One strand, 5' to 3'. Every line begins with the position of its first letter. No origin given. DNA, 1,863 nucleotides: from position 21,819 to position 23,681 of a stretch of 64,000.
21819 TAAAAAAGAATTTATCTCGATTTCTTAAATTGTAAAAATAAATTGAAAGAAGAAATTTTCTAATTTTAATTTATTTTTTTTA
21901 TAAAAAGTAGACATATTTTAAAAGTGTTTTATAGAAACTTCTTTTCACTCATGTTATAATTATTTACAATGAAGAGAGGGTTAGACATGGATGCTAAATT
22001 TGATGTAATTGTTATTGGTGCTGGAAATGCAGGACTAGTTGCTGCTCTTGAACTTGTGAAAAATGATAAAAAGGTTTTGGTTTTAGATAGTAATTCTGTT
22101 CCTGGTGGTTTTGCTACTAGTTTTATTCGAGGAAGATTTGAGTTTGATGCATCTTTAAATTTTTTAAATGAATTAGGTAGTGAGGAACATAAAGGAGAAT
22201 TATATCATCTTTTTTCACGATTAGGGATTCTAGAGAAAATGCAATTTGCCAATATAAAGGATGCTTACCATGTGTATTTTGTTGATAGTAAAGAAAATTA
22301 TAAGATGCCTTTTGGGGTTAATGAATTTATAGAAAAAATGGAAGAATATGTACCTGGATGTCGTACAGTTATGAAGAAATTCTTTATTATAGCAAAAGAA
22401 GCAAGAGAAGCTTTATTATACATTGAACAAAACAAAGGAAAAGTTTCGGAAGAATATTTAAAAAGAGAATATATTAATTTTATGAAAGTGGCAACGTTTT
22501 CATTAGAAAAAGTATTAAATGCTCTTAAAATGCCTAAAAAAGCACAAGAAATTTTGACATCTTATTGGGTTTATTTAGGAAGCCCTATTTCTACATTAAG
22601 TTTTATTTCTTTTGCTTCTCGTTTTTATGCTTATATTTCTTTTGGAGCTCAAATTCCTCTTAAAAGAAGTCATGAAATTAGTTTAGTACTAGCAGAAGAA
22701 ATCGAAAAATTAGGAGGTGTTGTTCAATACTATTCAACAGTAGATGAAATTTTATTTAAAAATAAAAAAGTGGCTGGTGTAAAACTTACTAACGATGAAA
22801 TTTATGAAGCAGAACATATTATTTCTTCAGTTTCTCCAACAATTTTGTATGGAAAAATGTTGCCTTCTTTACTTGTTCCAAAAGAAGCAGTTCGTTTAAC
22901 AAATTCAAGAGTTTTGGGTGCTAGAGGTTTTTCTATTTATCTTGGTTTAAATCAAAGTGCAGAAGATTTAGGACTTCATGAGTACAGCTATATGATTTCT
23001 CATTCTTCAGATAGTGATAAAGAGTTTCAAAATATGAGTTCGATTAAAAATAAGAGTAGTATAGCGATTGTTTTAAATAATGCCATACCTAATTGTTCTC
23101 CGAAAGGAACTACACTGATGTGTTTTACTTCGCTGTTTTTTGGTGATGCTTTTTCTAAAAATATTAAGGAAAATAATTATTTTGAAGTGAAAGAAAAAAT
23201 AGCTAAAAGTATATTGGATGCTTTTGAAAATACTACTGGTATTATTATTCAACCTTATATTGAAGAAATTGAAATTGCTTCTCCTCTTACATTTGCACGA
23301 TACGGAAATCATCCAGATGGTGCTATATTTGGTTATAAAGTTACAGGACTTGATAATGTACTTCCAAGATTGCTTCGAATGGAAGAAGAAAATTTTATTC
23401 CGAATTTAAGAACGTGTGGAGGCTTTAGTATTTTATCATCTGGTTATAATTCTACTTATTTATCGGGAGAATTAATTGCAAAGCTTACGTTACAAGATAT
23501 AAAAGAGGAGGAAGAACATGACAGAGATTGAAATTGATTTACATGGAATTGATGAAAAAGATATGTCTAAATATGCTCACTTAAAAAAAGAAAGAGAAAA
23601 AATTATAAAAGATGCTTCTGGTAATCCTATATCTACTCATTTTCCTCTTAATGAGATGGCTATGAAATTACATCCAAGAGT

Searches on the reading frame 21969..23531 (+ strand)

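Call 14: search_protein_families(library=pfam, proteins=[window:21969-23531:+], max_evalue=0.01)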
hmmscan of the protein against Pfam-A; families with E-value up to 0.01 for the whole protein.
window:21969-23531:+ (520 aa): 12 families
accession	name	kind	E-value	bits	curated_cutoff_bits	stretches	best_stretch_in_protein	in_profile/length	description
PF01593.30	Amino_oxidase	-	2.2e-11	44.2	19.8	1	21-314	2-279/443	Flavin containing amine oxidoreductase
PF13450.12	NAD_binding_8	-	8.1e-10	39.3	21.9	1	15-71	1-57/68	NAD(P)-binding Rossmann-like domain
PF03486.20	HI0933_like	-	5.7e-09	36.2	50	1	12-47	2-37/244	HI0933-like protein Rossmann domain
PF01266.30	DAO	-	1.2e-08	35.4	27.9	1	12-51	1-39/353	FAD dependent oxidoreductase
PF00890.30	FAD_binding_2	-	1.2e-07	31.7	20.4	1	12-51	1-39/414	FAD binding domain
PF01946.23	Thi4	-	3.3e-07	30.2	26.2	1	9-47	16-55/235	Thi4 family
PF12831.13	FAD_oxidored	-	4.1e-07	30.1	27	1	12-55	1-44/416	FAD dependent oxidoreductase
PF07992.20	Pyr_redox_2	-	6.3e-06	26.3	26.1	1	11-43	1-34/291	Pyridine nucleotide-disulphide oxidoreductase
PF01134.28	GIDA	-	1.4e-05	24.8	22.1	1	12-40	1-29/391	Glucose inhibited division protein A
PF00996.24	GDI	-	0.0002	20.5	23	0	7-52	1-46/436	GDP dissociation inhibitor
PF13738.12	Pyr_redox_3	-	0.0014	18.3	30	1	12-43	166-197/305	Pyridine nucleotide-disulphide oxidoreductase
PF01494.25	FAD_binding_3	-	0.0014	18.3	22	1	11-73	2-60/349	FAD binding domain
